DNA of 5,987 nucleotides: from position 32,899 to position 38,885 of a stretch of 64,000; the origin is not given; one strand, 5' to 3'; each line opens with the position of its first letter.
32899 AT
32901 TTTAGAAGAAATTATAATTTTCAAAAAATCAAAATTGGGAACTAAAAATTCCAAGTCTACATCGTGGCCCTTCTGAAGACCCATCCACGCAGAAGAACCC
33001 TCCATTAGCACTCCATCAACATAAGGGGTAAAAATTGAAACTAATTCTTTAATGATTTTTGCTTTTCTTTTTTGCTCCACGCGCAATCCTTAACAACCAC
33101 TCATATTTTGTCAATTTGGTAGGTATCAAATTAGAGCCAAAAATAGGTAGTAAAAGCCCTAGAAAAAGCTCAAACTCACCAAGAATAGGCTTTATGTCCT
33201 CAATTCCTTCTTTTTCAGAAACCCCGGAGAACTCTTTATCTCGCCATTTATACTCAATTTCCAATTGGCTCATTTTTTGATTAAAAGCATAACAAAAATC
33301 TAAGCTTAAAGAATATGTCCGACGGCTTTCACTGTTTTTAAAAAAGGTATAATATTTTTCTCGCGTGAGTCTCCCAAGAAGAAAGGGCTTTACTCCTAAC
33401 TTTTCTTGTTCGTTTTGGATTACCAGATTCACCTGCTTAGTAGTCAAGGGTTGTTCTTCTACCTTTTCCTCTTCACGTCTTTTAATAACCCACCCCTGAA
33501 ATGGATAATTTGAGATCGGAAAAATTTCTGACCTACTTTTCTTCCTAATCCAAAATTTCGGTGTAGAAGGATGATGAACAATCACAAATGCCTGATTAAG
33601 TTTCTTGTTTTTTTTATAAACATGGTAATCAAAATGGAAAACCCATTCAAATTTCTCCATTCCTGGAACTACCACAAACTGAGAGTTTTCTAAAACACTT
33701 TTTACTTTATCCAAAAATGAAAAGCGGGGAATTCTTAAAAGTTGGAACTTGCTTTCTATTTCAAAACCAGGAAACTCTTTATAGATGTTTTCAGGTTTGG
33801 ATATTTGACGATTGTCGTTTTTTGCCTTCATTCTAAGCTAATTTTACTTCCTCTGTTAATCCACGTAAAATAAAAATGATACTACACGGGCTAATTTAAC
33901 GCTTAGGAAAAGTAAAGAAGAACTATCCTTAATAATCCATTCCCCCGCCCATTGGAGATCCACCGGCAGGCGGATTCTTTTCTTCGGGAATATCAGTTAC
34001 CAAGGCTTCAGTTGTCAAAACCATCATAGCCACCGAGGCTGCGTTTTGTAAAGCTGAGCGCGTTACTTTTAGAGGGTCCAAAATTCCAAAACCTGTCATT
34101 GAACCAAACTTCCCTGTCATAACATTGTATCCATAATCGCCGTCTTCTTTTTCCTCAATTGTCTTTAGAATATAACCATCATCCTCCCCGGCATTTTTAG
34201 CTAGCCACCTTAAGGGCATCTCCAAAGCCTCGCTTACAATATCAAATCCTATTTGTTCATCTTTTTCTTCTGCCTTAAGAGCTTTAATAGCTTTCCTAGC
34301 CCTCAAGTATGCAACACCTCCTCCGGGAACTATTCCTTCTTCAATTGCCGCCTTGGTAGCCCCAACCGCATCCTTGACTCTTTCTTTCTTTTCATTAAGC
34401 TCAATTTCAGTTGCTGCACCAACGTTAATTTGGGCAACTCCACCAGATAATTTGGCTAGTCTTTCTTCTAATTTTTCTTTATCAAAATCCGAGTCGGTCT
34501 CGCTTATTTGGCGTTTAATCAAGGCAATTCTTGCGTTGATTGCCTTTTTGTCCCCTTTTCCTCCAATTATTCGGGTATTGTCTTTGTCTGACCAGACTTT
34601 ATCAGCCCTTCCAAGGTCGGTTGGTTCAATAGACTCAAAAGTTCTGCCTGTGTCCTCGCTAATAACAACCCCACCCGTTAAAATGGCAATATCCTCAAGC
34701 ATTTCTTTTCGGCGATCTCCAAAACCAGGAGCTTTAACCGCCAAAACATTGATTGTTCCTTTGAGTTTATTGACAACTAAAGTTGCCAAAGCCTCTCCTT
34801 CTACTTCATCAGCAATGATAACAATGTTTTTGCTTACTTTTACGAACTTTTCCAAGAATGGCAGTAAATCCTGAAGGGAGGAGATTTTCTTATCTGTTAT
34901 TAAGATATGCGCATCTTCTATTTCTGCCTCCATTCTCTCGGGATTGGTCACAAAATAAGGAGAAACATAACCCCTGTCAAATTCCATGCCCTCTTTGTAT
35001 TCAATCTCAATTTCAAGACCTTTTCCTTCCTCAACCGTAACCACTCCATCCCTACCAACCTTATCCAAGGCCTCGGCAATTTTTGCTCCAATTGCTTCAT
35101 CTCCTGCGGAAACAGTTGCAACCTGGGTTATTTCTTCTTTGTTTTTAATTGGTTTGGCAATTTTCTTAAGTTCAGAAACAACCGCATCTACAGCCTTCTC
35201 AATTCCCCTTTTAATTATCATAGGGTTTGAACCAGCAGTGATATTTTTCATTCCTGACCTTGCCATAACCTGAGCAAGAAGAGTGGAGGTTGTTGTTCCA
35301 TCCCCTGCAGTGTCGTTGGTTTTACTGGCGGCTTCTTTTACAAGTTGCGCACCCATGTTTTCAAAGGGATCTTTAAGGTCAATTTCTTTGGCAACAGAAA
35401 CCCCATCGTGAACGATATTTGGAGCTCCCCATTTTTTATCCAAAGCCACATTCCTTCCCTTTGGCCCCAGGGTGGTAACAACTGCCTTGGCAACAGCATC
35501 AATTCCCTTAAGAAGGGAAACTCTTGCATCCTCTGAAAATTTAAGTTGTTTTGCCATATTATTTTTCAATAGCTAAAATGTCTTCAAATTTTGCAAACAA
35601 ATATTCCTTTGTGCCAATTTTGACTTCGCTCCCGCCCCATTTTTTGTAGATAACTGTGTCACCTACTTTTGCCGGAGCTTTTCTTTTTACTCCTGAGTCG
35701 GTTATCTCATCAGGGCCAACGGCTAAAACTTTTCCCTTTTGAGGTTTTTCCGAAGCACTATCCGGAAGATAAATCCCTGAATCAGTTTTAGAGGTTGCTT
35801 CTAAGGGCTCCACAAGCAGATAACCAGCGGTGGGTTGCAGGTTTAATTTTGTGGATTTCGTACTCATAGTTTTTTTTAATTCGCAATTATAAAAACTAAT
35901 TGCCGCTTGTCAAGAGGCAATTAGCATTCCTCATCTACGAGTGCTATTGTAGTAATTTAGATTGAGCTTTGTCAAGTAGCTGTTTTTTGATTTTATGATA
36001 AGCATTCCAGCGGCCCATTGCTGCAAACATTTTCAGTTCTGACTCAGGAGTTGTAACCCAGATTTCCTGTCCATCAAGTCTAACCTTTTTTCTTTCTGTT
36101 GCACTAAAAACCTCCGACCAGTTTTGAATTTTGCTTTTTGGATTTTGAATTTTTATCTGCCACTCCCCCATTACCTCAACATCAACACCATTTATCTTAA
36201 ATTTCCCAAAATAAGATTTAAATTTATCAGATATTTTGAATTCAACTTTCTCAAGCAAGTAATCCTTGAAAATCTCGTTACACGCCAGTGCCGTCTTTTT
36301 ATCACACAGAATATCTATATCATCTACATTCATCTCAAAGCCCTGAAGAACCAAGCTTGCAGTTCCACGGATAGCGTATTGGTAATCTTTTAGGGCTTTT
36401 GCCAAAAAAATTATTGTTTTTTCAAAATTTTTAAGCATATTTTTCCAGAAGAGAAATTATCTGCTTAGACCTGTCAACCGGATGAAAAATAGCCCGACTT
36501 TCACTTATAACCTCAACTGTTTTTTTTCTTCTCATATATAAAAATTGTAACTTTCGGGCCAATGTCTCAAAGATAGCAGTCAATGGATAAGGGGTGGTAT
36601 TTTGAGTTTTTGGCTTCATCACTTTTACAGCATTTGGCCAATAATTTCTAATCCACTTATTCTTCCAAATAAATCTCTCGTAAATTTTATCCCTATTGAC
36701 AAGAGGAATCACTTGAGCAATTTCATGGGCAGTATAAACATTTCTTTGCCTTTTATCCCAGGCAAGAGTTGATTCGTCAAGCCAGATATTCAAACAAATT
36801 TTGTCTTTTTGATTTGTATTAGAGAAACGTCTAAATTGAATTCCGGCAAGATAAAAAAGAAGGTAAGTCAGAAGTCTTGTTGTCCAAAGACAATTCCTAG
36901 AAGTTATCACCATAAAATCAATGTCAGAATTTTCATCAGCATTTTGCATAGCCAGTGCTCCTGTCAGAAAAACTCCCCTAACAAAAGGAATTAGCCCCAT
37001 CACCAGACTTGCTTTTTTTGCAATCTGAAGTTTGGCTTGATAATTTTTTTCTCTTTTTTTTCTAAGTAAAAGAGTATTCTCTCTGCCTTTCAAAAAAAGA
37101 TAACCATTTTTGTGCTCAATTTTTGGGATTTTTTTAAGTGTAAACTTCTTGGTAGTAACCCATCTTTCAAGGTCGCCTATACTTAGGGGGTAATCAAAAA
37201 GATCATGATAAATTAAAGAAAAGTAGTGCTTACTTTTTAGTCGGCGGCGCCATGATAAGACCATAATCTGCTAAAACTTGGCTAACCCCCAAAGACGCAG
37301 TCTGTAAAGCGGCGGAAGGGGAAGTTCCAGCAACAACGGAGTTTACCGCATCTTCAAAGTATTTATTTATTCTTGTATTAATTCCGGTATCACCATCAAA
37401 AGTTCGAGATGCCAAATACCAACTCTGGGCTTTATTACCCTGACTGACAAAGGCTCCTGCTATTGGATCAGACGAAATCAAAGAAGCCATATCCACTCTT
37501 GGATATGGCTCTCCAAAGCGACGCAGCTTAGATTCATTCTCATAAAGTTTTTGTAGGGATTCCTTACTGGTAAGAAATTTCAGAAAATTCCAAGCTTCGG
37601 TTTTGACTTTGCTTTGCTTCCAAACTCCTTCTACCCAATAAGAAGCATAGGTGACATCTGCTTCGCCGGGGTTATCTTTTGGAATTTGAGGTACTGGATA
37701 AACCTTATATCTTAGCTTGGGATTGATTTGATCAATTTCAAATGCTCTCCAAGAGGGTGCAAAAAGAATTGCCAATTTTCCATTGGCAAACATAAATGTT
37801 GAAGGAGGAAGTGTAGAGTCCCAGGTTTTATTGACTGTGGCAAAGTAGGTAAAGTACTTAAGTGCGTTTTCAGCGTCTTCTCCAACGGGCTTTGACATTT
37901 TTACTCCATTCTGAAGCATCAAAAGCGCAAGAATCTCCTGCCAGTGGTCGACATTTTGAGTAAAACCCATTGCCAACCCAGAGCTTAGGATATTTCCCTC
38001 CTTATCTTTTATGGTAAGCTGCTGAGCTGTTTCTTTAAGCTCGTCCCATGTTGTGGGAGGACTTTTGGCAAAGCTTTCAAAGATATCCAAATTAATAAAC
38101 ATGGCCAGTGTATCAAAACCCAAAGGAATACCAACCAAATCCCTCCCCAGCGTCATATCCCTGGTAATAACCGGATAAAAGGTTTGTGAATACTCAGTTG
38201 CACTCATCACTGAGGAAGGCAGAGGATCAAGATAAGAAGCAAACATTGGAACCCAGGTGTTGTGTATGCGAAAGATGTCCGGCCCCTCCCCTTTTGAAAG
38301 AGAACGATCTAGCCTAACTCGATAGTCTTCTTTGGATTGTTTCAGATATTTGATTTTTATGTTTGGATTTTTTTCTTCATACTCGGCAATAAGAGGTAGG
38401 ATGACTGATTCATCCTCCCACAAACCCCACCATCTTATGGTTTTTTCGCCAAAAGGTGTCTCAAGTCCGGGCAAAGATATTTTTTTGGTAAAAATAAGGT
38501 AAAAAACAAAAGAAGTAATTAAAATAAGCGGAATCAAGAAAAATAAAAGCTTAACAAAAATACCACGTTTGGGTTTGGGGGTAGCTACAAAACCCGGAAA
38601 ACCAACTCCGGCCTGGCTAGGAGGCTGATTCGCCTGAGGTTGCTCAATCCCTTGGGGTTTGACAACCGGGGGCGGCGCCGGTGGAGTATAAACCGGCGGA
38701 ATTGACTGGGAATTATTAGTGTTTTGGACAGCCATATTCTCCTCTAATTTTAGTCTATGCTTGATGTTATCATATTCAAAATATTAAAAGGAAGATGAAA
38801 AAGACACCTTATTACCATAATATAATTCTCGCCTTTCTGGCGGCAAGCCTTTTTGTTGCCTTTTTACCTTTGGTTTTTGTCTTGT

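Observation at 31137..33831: Overlapping four-gene operon of nucleotide-acting enzymes: CYTH-like, NTase-like, NUDIX, P-loop kinase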

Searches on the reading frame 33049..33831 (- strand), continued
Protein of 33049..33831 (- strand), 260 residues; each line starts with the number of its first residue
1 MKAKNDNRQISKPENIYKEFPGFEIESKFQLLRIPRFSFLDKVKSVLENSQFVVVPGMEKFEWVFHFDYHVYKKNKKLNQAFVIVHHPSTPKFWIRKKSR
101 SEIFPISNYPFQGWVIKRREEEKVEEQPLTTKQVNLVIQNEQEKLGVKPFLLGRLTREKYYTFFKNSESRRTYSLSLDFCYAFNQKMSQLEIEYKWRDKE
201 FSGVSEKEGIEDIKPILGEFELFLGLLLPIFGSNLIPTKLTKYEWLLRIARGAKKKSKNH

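Call 59: search_protein_families(library=ncbifam, proteins=[L001:9875-10459:+, L004:10706-11104:+, L015:6910-7485:+], max_evalue=0.01)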
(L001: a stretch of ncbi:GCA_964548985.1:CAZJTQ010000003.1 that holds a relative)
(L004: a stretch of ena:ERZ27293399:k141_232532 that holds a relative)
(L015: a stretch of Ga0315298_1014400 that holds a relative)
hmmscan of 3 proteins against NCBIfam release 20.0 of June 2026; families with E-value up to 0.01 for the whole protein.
L001:9875-10459:+ (194 aa): 5 families
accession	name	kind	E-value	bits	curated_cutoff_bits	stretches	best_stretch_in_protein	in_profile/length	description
NF002995.0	PRK03759.1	equivalog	2.4e-46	157.8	127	1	13-177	3-167/185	isopentenyl-diphosphate Delta-isomerase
TIGR02150.1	IPP_isom_1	equivalog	6.2e-40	136.6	105.8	1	19-178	1-158/159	isopentenyl-diphosphate delta-isomerase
NF041653.1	Nud_hyd_Meth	equivalog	4.2e-18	65.7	300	1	21-180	4-158/170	Nudix hydrolase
NF011922.0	PRK15393.1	equivalog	1.3e-06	28.2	152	1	12-160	6-147/182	NUDIX hydrolase YfcD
NF006961.0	PRK09438.1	equivalog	0.0027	17.2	103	1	47-110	10-67/151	dihydroneopterin triphosphate diphosphatase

L004:10706-11104:+ (132 aa): 20 families
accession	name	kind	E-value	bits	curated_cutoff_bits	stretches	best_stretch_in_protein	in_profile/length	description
NF007834.0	PRK10546.1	equivalog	3.3e-15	56.1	156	1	1-108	1-107/135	pyrimidine (deoxy)nucleoside triphosphate diphosphatase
NF006530.0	PRK08999.1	equivalog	6.2e-15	55.1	245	1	2-115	4-117/315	Nudix family hydrolase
TIGR00586.1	mutt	equivalog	1e-14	54.7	97.9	1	3-117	6-118/129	8-oxo-dGTP diphosphatase MutT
NF008044.0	PRK10776.1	equivalog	1.7e-13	50.6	148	1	7-122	8-122/130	8-oxo-dGTP diphosphatase MutT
NF012016.0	PRK15472.1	equivalog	5.6e-07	29.3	95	1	1-76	1-83/141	nucleoside triphosphatase NudI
NF002995.0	PRK03759.1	equivalog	2.5e-06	27.3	127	1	9-69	41-102/185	isopentenyl-diphosphate Delta-isomerase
NF001299.0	PRK00241.1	equivalog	3.2e-06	26.8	158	1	29-68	157-196/263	NAD(+) diphosphatase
NF011922.0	PRK15393.1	equivalog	9.7e-06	25.4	152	1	13-107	48-144/182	NUDIX hydrolase YfcD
NF001938.0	PRK00714.1-5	equivalog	8.1e-05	22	116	1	5-62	15-76/172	RNA pyrophosphohydrolase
NF008736.0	PRK11762.1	equivalog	0.00012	21.6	169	1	22-72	65-115/186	ADP compounds hydrolase NudE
NF052459.1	OxoGTPPhMutT1Mycb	equivalog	0.00035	19.8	475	1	38-128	36-128/292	8-oxo-(d)GTP phosphatase MutT1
NF041653.1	Nud_hyd_Meth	equivalog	0.00043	20.1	300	1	9-118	33-143/170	Nudix hydrolase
NF003786.0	PRK05379.1-2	equivalog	0.00054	19.3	397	1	11-61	225-273/354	bifunctional nicotinamide-nucleotide adenylyltransferase/Nudix hydroxylase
NF003787.0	PRK05379.1-4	equivalog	0.00056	19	449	1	7-97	212-293/346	bifunctional nicotinamide-nucleotide adenylyltransferase/Nudix hydroxylase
NF006961.0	PRK09438.1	equivalog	0.0026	17.2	103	1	36-69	37-70/151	dihydroneopterin triphosphate diphosphatase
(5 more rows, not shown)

L015:6910-7485:+ (191 aa): 7 families
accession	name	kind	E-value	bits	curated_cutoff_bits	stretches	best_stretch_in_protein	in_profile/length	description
NF002995.0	PRK03759.1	equivalog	2e-25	89.5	127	1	19-189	4-175/185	isopentenyl-diphosphate Delta-isomerase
TIGR02150.1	IPP_isom_1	equivalog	3.4e-21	75.7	105.8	1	24-179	1-155/159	isopentenyl-diphosphate delta-isomerase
NF041653.1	Nud_hyd_Meth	equivalog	1.8e-13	50.6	300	1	27-181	5-155/170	Nudix hydrolase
NF011963.0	PRK15434.1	subfamily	6e-06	26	146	1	56-135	22-99/159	GDP-mannose mannosyl hydrolase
NF011922.0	PRK15393.1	equivalog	3.7e-05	23.5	152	1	26-188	15-167/182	NUDIX hydrolase YfcD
NF006530.0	PRK08999.1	equivalog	0.0002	20.5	245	1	57-115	12-67/315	Nudix family hydrolase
NF001938.0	PRK00714.1-5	equivalog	0.00039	19.8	116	1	50-145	12-107/172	RNA pyrophosphohydrolase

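Call 60: search_protein_families(library=padloc, proteins=[window:33049-33831:-], max_evalue=0.01)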
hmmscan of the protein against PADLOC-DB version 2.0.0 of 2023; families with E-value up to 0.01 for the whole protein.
window:33049-33831:- (260 aa): 0 families

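Call 88: search_protein_families(library=pfam, proteins=[L009:3100-4011:+, L001:11230-12456:+, L007:2226-3281:+, L004:2368-3126:+], max_evalue=0.1)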
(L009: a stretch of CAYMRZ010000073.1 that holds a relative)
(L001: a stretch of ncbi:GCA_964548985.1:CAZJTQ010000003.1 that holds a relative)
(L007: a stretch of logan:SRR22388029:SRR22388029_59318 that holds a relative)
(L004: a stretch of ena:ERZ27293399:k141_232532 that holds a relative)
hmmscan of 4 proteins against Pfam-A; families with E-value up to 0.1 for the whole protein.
L009:3100-4011:+ (303 aa): 1 family
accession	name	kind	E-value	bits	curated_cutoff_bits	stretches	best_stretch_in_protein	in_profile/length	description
PF02492.25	cobW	-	0.023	14.7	20.7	1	169-220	106-160/180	CobW/HypB/UreG, nucleotide-binding domain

L001:11230-12456:+ (408 aa): 8 families
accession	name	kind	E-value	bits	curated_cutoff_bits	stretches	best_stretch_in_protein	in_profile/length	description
PF01255.24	Prenyltransf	-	2.4e-65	220.6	27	1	20-238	1-219/219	Putative undecaprenyl diphosphate synthase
PF13424.12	TPR_12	-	0.0024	18.4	30.1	1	357-404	24-76/77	Tetratricopeptide repeat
PF18175.6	HU-CCDC81_bac_2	-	0.019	15.3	35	0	297-329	2-34/70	CCDC81-like prokaryotic HU domain 2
PF14775.11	NYD-SP28_assoc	-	0.044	14.3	27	0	388-406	17-35/60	Sperm tail C-terminal domain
PF13428.12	TPR_14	-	0.045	14.9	23.5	0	376-404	4-32/44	Tetratricopeptide repeat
PF22888.1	FIMAH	-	0.053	14.6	24.8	1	277-327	8-58/81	FIMAH domain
PF10984.13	DUF2794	-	0.053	14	27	0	266-283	18-35/85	Protein of unknown function (DUF2794)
PF07719.23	TPR_2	-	0.098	13.3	27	0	379-398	7-26/34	Tetratricopeptide repeat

L007:2226-3281:+ (351 aa): 2 families
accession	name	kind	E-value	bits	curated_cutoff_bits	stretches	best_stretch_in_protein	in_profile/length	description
PF00288.32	GHMP_kinases_N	-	1.3e-10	41.8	22.3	1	101-178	15-87/87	GHMP kinases N terminal domain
PF08544.19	GHMP_kinases_C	-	0.00024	21.9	21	1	252-316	2-68/85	GHMP kinases C terminal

L004:2368-3126:+ (252 aa): 4 families
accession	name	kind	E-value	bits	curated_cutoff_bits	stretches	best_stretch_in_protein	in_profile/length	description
PF01861.22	BpsA_C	-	2.2e-39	135.6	27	1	20-212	8-187/243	Branched-chain polyamine synthase A C-terminal domain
PF03602.21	Cons_hypoth95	-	3.1e-05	24.2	24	1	78-139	63-128/182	Conserved hypothetical protein 95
PF10237.15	N6-adenineMlase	-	0.017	15.3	23.2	1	30-166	3-119/166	Probable N6-adenine methyltransferase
PF02086.21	MethyltransfD12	-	0.058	13.5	22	0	124-142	174-194/253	D12 class N6 adenine-specific DNA methyltransferase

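Call 93: fold_search(model_id=the predicted structure, library=pdb)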
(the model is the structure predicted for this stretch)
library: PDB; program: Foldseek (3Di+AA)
matches with E <= 10: 1306; with E <= 0.001: 19
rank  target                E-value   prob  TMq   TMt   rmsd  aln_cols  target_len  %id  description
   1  5a60                  9.2e-07  1.00  0.51  0.33   6.0       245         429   15  Crystal structure of full-length E. coli ygiF in complex with tripolyphosphate and two magnesium ions (released 2015-08-05)
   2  7emf_R                1.3e-06  1.00  0.46  0.59   5.6       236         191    9  Human Mediator (deletion of MED1-IDR) in a Tail-extended conformation (released 2021-05-05)
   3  8gxq_r                1.8e-06  1.00  0.44  0.56   6.8       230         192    7  PIC-Mediator in complex with +1 nucleosome (T40N) in MH-binding state (released 2022-11-02)
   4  7ena_r                2.6e-06  1.00  0.44  0.53   6.8       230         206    7  TFIID-based PIC-Mediator holo-complex in pre-assembled state (pre-hPIC-MED) (released 2021-05-26)
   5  4pn0_A                8.1e-06  1.00  0.37  0.36   8.9       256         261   14  Structure of S. pombe Pct1 RNA triphosphatase (released 2014-11-12)
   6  4pn0_B                9.0e-06  1.00  0.37  0.37   8.9       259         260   14  Structure of S. pombe Pct1 RNA triphosphatase (released 2014-11-12)
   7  6l7x                  1.0e-05  1.00  0.35  0.43   9.8       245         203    8  Crystal structure of Cet1 from Trypanosoma cruzi in complex with #951 ligand (released 2020-06-03)
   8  4pn1_A                1.0e-05  1.00  0.36  0.36   9.5       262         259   14  Structure of S. pombe Pct1 RNA triphosphatase in complex with the Spt5 CTD (released 2014-11-12)
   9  4pn0_D                2.8e-05  1.00  0.35  0.36   9.1       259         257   14  Structure of S. pombe Pct1 RNA triphosphatase (released 2014-11-12)
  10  2gfg_A                3.5e-05  1.00  0.42  0.54   6.8       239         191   12  Crystal structure of a putative adenylate cyclase (bh2851) from bacillus halodurans at 2.12 A resolution (released 2006-05-02)
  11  3sy3_B                4.6e-05  1.00  0.33  0.46   9.4       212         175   15  GBAA_1210 protein, a putative adenylate cyclase, from Bacillus anthracis (released 2011-07-27)
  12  4pn1_B                4.6e-05  1.00  0.35  0.35   9.7       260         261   14  Structure of S. pombe Pct1 RNA triphosphatase in complex with the Spt5 CTD (released 2014-11-12)
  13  3sy3_C                6.0e-05  1.00  0.31  0.43  10.4       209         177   15  GBAA_1210 protein, a putative adenylate cyclase, from Bacillus anthracis (released 2011-07-27)
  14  6w1s_M                7.5e-05  1.00  0.44  0.60   5.8       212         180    8  Atomic model of the mammalian Mediator complex (released 2021-03-10)
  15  6l7w_A                2.3e-04  1.00  0.38  0.50   9.0       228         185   10  Crystal structure of Cet1 from Trypanosoma cruzi in complex with manganese ion. (released 2020-06-03)
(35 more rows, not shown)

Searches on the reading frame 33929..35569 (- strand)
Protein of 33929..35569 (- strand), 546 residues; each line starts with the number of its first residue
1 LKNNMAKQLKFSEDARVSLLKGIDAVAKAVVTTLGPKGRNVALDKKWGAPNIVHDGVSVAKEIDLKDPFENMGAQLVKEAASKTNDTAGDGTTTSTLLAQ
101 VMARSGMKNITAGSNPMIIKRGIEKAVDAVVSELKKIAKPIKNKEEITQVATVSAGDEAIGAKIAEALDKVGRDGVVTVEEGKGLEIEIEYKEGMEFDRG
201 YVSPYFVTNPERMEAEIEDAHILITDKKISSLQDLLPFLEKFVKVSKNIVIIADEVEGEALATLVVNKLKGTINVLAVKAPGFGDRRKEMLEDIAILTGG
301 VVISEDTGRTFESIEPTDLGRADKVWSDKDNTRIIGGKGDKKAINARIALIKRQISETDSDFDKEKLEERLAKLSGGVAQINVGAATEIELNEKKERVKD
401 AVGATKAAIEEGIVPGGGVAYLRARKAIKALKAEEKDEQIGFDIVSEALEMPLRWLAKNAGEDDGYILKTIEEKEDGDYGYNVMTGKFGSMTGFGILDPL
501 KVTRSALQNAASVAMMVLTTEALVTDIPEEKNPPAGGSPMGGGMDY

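Call 80: list_cluster_members(proteins=[window:33929-35569:-, window:51522-52886:+, window:41656-43797:+, window:27234-28772:-, window:432-1232:+])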
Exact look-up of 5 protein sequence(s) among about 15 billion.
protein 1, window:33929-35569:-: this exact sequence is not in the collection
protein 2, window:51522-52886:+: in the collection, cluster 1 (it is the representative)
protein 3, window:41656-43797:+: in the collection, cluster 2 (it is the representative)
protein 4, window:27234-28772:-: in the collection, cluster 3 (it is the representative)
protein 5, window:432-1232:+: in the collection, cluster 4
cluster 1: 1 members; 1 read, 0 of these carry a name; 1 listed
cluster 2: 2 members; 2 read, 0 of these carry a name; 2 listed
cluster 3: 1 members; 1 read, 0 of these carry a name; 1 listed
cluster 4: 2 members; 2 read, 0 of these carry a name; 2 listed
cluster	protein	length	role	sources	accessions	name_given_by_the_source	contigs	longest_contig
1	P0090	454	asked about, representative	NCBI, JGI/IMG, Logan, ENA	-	-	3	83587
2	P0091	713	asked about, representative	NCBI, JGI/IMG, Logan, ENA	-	-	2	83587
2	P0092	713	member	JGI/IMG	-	-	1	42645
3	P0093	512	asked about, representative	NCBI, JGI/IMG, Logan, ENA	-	-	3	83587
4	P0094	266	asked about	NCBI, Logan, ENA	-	-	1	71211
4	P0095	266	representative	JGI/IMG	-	-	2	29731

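Call 82: find_encoding_contigs(protein=P0095, flank=10000, max_places=3)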
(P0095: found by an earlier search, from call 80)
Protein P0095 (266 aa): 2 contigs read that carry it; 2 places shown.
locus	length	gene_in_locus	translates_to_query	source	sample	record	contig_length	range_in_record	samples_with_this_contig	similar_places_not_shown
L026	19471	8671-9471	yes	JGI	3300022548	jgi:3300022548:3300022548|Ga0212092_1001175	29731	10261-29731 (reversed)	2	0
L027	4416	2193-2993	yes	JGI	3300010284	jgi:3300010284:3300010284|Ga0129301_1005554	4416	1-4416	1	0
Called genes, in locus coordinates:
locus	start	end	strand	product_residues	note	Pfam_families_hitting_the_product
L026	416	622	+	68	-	-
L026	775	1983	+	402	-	-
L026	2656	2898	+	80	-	-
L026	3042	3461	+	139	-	-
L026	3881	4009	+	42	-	-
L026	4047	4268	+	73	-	-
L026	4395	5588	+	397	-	-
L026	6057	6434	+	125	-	-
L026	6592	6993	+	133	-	PF01909:NTP_transf_2 (weak), PF18765:Polbeta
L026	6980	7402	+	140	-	PF01934:HepT-like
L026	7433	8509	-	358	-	PF00348:polyprenyl_synt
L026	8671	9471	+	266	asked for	PF00696:AA_kinase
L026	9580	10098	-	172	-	PF07963:N_methyl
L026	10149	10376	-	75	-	-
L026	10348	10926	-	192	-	-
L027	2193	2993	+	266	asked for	PF00696:AA_kinase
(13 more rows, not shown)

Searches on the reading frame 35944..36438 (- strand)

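Call 3: search_protein_families(library=pfam, proteins=[window:35944-36438:-], max_evalue=1)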
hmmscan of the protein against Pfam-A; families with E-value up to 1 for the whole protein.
window:35944-36438:- (164 aa): 4 families
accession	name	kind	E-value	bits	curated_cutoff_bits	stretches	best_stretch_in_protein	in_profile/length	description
PF10706.15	Aminoglyc_resit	-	4.6e-06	27.3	21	1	18-139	13-134/149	Aminoglycoside-2''-adenylyltransferase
PF14091.12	DUF4269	-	5.4e-05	24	28.9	1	12-92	8-89/151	Domain of unknown function (DUF4269)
PF07434.16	CblD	-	0.12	11.9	25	1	89-152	40-102/296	CblD like pilus biogenesis initiator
PF14220.11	DUF4329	-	0.14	12.6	28.6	1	105-142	71-108/116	Domain of unknown function (DUF4329)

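Call 4: search_protein_families(library=ncbifam, proteins=[window:35944-36438:-], max_evalue=1)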
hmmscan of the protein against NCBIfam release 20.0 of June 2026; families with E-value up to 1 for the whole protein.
window:35944-36438:- (164 aa): 0 families

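Call 60: search_protein_families(library=padloc, proteins=[window:35944-36438:-], max_evalue=0.01)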
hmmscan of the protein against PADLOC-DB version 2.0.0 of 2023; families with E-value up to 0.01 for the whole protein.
window:35944-36438:- (164 aa): 0 families

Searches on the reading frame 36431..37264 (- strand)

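Call 3: search_protein_families(library=pfam, proteins=[window:36431-37264:-], max_evalue=1)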
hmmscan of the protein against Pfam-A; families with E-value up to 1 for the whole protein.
window:36431-37264:- (277 aa): 3 families
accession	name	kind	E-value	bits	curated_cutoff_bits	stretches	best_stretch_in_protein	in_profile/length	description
PF18765.7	Polbeta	-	0.0014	19.2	26.9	1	95-130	13-48/93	Polymerase beta, Nucleotidyltransferase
PF01909.29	NTP_transf_2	-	0.033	15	21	1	95-124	14-43/93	Nucleotidyltransferase domain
PF10954.13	DUF2755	-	0.18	12.4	25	1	76-106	62-92/100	Protein of unknown function (DUF2755)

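Call 4: search_protein_families(library=ncbifam, proteins=[window:36431-37264:-], max_evalue=1)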
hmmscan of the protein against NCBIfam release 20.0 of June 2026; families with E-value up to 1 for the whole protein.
window:36431-37264:- (277 aa): 1 family
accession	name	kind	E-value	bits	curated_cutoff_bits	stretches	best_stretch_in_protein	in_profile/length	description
NF012212.1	ANT_9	subfamily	0.026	13.8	340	1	95-129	21-55/249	aminoglycoside nucleotidyltransferase ANT(9)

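Call 60: search_protein_families(library=padloc, proteins=[window:36431-37264:-], max_evalue=0.01)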
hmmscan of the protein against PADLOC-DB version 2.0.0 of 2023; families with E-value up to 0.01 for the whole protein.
window:36431-37264:- (277 aa): 0 families

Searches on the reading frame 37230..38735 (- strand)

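Call 12: search_protein_families(library=pfam, proteins=[window:37230-38735:-], max_evalue=0.001)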
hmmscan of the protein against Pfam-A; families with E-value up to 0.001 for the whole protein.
window:37230-38735:- (501 aa): 2 families
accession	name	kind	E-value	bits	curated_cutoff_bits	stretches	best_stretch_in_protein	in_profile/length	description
PF13416.11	SBP_bac_8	-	4.5e-30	105.8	27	1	115-399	2-254/279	Bacterial extracellular solute-binding protein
PF01547.30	SBP_bac_1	-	3.2e-26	93.5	26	1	112-393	10-305/307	Bacterial extracellular solute-binding protein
